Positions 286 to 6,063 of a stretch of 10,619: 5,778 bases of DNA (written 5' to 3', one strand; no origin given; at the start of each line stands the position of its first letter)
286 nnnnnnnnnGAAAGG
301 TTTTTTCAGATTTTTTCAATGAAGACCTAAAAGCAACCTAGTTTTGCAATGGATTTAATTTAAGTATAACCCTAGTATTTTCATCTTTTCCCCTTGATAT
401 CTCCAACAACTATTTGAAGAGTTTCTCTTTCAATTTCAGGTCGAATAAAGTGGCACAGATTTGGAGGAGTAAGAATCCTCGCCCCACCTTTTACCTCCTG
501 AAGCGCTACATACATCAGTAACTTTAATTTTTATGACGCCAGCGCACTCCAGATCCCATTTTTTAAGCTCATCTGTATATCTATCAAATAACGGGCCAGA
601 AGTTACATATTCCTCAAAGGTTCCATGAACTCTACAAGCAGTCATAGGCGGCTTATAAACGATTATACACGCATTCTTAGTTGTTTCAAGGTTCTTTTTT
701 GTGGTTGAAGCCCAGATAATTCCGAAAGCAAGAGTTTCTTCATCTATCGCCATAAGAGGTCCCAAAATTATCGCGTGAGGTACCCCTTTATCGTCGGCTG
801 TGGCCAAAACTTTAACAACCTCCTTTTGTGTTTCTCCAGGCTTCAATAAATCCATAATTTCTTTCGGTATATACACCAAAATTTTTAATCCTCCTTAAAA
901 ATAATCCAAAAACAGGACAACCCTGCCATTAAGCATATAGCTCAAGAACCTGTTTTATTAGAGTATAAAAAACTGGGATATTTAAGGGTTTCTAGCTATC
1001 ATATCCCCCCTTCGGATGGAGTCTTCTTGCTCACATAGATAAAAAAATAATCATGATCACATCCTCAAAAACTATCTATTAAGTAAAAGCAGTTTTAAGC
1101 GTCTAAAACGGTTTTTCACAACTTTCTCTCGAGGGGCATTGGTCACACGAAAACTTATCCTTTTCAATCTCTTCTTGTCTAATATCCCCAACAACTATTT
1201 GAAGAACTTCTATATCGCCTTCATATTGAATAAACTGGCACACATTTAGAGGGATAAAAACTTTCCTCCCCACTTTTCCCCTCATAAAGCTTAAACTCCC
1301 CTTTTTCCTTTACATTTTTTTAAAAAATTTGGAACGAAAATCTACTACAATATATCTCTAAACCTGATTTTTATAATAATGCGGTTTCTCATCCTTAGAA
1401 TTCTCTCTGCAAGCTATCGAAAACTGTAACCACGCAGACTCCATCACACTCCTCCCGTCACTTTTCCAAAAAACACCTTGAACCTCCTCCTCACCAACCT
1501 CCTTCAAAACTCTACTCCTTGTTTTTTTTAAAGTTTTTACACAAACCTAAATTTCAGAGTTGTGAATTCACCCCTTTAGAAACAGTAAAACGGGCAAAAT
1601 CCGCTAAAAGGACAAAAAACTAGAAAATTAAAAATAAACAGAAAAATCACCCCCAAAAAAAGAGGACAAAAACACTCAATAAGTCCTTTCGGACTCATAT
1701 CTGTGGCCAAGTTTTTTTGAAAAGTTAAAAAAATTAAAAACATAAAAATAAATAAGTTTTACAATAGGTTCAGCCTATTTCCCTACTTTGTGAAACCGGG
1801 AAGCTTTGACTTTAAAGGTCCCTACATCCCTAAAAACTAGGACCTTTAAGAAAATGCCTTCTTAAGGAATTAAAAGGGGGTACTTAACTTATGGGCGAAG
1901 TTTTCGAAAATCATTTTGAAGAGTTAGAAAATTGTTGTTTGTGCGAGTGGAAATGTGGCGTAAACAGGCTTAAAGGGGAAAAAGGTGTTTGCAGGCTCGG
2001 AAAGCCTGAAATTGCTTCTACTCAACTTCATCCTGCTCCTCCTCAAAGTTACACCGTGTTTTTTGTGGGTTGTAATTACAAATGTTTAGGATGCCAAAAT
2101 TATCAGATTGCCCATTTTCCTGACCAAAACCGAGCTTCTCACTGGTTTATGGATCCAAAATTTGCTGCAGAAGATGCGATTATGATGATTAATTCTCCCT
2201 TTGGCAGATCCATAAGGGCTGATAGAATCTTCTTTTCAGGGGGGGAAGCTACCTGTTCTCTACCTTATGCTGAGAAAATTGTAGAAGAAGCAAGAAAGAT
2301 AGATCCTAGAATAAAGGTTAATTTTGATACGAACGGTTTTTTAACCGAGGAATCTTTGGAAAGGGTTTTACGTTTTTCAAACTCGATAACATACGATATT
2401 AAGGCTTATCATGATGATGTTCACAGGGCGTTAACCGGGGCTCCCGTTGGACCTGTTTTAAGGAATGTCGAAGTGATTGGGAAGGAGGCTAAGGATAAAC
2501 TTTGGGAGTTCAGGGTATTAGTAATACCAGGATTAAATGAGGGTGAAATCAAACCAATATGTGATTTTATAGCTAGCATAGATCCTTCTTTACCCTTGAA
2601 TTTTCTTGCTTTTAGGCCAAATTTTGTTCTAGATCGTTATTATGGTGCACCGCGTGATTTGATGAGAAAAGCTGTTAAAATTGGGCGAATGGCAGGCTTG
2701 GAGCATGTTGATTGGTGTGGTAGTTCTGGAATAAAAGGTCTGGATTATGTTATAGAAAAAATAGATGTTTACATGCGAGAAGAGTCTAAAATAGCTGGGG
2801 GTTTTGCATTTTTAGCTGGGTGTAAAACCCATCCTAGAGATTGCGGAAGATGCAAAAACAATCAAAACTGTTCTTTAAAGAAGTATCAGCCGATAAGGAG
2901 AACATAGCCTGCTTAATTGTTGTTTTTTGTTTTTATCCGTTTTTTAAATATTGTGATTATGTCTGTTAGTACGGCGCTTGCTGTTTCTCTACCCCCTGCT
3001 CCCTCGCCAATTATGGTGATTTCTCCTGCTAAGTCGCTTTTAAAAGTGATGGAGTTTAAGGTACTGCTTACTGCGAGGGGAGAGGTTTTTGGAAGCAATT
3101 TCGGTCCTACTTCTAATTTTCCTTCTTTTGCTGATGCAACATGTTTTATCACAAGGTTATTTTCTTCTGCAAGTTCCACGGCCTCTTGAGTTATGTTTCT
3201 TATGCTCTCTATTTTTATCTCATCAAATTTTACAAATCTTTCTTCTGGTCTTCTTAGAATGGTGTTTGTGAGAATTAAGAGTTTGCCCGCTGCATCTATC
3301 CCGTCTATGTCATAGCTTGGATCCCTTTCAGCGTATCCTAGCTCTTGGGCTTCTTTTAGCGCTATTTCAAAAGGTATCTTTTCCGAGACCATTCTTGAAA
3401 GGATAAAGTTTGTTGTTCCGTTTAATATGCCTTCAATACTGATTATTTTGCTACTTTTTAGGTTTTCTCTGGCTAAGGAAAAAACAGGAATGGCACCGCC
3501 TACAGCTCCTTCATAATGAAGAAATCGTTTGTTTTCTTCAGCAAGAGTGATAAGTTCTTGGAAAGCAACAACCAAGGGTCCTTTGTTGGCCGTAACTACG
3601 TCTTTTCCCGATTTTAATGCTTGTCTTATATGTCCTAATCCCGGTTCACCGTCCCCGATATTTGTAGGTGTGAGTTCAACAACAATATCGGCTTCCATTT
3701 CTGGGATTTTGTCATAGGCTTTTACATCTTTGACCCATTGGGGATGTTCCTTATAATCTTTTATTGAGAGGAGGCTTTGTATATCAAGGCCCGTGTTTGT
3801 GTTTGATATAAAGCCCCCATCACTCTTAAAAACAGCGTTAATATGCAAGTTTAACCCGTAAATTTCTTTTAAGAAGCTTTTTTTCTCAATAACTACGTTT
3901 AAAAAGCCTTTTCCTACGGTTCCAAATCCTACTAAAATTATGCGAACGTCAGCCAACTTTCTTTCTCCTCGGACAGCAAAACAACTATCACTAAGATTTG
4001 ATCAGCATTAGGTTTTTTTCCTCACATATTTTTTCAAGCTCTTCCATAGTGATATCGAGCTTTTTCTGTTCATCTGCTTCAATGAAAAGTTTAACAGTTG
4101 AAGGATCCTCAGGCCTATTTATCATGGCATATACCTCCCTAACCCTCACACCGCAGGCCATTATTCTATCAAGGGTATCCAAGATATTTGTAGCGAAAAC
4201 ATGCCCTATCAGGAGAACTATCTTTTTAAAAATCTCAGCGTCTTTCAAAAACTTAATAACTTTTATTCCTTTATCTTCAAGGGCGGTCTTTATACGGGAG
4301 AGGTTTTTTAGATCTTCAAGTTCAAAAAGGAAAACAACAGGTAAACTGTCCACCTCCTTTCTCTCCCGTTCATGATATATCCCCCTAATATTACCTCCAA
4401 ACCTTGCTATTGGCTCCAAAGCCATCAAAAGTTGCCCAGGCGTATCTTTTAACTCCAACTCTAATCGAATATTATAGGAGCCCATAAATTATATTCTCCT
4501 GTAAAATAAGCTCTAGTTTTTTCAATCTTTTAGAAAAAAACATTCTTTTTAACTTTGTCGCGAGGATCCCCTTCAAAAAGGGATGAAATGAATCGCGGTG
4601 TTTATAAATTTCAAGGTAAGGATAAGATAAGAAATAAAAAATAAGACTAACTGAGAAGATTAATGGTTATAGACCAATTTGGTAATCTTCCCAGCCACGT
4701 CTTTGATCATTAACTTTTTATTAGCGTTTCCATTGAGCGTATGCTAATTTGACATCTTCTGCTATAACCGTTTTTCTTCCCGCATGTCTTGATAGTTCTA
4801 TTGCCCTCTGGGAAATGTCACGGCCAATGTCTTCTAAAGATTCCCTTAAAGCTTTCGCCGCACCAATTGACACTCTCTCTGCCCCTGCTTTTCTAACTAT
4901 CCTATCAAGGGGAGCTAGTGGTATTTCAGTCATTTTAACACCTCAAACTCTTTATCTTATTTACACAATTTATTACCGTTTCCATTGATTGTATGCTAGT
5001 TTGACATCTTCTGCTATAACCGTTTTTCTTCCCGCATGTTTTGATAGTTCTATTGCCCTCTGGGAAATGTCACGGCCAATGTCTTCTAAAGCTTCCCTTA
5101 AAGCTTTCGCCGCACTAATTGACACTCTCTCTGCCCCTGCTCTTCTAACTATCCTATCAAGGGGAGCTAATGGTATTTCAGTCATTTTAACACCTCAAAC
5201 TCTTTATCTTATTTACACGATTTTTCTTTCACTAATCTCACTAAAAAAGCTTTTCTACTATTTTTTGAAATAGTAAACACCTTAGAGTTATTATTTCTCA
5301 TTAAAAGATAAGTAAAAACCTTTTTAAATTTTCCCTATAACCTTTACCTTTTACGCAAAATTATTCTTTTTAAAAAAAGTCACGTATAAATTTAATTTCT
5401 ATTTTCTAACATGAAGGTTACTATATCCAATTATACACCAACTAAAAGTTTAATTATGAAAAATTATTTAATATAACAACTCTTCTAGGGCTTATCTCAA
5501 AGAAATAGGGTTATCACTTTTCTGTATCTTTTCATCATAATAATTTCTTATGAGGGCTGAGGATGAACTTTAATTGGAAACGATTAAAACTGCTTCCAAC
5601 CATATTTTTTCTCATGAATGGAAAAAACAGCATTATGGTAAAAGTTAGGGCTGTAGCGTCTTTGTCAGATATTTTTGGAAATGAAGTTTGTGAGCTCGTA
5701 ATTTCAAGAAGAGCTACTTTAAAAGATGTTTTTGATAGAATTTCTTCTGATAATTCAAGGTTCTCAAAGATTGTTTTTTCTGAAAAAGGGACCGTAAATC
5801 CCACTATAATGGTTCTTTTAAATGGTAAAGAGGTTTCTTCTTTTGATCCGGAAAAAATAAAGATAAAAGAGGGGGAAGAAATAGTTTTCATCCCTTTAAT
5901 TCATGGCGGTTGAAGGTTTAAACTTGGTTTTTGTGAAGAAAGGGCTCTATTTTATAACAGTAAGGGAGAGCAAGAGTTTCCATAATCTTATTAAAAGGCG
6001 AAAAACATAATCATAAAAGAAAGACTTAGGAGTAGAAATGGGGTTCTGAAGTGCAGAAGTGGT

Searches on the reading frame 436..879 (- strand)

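Call 6: search_protein_families(library=ncbifam, proteins=[window:436-879:-], max_evalue=0.01)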
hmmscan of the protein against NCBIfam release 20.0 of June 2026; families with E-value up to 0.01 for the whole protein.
window:436-879:- (147 aa): 0 families

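Call 46: search_protein_families(library=pfam, proteins=[window:436-879:-], max_evalue=0.01)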
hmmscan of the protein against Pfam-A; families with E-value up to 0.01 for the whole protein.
window:436-879:- (147 aa): 1 family
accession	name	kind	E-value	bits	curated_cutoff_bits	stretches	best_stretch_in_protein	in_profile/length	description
PF01243.27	PNPOx_N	-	4.1e-06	27.6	28.1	1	19-105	11-89/120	Pyridoxamine 5'-phosphate oxidase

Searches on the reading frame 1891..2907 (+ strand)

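Call 5: search_protein_families(library=pfam, proteins=[window:1891-2907:+], max_evalue=0.01)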
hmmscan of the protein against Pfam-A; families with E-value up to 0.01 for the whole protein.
window:1891-2907:+ (338 aa): 2 families
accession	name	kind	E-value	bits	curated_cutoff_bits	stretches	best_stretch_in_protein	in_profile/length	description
PF04055.27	Radical_SAM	-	1.5e-17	64.7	29.5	1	56-227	2-166/166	Radical SAM superfamily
PF13353.11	Fer4_12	-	1.6e-06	28.9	22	1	55-157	9-99/137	4Fe-4S single cluster domain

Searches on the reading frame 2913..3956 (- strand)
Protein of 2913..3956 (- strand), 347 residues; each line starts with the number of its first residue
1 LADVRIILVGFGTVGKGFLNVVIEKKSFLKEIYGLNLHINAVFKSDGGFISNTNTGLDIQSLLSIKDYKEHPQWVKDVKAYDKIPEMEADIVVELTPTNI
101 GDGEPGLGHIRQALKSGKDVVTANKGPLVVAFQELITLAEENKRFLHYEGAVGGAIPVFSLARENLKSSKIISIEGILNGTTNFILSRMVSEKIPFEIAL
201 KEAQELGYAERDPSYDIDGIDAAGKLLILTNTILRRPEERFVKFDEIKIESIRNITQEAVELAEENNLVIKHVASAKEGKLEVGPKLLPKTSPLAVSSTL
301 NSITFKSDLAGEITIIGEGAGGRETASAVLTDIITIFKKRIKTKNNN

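Call 5: search_protein_families(library=pfam, proteins=[window:2913-3956:-], max_evalue=0.01)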
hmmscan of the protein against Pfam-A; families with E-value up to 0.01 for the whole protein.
window:2913-3956:- (347 aa): 2 families
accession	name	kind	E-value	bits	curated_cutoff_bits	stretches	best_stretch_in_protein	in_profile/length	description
PF00742.24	Homoserine_dh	-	9.8e-55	185.5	22.9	1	157-334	1-173/173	Homoserine dehydrogenase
PF03447.22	NAD_binding_3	-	4.9e-10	40.6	24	1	10-149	1-116/116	Homoserine dehydrogenase, NAD binding domain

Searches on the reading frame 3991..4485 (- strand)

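Call 5: search_protein_families(library=pfam, proteins=[window:3991-4485:-], max_evalue=0.01)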
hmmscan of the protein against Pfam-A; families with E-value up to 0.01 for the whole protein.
window:3991-4485:- (164 aa): 3 families
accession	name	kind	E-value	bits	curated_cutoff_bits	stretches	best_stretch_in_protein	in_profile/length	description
PF01842.31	ACT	-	4.9e-07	29.9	27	1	7-71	2-63/66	ACT domain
PF04455.17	Saccharop_dh_N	-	0.00027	21.8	23.5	1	89-154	3-70/100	LOR/SDH bifunctional enzyme conserved region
PF13291.12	ACT_4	-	0.00073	20.6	27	0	2-70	3-70/80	ACT domain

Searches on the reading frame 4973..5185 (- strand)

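Call 46: search_protein_families(library=pfam, proteins=[window:4973-5185:-], max_evalue=0.01)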
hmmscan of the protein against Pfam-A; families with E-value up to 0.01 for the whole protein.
window:4973-5185:- (70 aa): 5 families
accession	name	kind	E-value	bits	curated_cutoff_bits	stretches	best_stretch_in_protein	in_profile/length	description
PF00808.29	CBFD_NFYB_HMF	-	2.9e-14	53.5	21.4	1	2-64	1-64/65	Histone-like transcription factor (CBF/NF-Y) and archaeal histone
PF00125.30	Histone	-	3.3e-07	31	26.4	1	3-65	52-119/122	Core histone H2A/H2B/H3/H4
PF15511.12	CENP-T_C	-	0.00063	20.2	28.1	1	15-63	24-72/108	Centromere kinetochore component CENP-T histone fold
PF15630.12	CENP-S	-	0.00097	19.9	28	1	34-64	39-69/76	CENP-S protein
PF02969.23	TAF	-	0.009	16.6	21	1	16-64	16-64/66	TATA box binding protein associated factor (TAF)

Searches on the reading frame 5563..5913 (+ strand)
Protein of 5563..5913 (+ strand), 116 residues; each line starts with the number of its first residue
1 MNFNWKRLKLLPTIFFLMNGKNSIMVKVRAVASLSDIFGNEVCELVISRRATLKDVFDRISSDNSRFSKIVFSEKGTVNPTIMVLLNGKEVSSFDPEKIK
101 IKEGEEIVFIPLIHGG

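Call 5: search_protein_families(library=pfam, proteins=[window:5563-5913:+], max_evalue=0.01)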
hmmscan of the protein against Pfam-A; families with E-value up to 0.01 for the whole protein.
window:5563-5913:+ (116 aa): 2 families
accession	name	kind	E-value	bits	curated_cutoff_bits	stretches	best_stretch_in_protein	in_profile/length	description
PF09138.17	Urm1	-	4.1e-08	33.9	21.8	1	48-116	28-96/96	Urm1 (Ubiquitin related modifier)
PF02597.26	ThiS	-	8e-06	26.8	22.5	1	43-116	14-76/76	ThiS family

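Call 6: search_protein_families(library=ncbifam, proteins=[window:5563-5913:+], max_evalue=0.01)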
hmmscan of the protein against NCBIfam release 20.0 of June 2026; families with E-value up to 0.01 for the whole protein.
window:5563-5913:+ (116 aa): 3 families
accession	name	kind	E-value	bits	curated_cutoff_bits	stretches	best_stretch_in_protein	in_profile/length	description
NF041918.1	SAMP1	equivalog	2.7e-11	43.8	60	1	27-116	2-91/91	ubiquitin-like small modifier protein 1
TIGR01687.1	moaD_arch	subfamily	3.2e-11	43.6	49.5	1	26-116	1-88/88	MoaD family protein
NF053661.1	Urm1_like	equivalog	7.3e-08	32.5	70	1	28-116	2-79/79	Urm1-like protein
